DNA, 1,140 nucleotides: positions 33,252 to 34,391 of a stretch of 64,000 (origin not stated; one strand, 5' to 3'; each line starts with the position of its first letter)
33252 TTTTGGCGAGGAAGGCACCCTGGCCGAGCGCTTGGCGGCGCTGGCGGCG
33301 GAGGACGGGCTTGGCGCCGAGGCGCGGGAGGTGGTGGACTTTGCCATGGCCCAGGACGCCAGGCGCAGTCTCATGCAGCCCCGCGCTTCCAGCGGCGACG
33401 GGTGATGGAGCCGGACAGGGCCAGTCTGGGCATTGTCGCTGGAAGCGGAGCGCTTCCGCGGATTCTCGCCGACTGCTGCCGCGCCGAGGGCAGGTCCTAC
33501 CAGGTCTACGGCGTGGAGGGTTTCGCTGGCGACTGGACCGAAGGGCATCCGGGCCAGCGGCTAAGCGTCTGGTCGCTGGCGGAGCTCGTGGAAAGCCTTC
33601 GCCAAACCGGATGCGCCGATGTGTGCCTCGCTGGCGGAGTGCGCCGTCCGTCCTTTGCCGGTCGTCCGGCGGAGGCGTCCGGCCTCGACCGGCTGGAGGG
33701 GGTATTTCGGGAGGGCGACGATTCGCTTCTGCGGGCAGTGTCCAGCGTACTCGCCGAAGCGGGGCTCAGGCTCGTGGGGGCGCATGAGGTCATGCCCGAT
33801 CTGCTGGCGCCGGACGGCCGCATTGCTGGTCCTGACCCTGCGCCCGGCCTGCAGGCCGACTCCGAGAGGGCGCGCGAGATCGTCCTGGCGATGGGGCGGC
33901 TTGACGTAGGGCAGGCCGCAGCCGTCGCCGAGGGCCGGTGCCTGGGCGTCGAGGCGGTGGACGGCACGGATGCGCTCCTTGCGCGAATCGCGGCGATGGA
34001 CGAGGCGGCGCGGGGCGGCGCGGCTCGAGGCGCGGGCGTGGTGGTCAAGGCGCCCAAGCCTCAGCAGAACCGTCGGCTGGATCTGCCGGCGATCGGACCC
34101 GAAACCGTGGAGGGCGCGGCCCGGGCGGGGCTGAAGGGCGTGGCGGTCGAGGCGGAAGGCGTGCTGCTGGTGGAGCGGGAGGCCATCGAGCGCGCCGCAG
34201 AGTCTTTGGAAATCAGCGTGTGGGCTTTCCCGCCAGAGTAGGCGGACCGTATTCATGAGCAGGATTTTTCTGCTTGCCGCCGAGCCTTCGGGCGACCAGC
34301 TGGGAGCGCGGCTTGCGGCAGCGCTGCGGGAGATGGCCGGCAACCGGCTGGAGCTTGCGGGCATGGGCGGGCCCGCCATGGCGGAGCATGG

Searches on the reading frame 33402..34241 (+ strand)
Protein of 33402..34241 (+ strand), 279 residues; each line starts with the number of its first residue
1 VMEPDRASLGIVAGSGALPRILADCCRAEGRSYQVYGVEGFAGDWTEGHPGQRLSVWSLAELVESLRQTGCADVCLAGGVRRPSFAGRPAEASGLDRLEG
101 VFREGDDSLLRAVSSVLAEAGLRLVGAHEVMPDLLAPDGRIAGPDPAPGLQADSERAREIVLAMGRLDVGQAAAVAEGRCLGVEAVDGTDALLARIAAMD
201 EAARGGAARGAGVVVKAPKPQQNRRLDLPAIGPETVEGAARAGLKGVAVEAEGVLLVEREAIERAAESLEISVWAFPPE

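Call 5: search_protein_families(library=pfam, proteins=[window:33402-34241:+], max_evalue=0.01)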
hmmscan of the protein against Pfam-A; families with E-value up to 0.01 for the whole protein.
window:33402-34241:+ (279 aa): 2 families
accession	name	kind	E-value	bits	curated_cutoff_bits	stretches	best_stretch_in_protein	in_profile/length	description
PF06230.17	LpxI_C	-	2.9e-37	127.9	25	1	138-274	2-131/131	LpxI C-terminal domain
PF17930.7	LpxI_N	-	3.5e-24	85.7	25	1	9-134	2-129/129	LpxI N-terminal domain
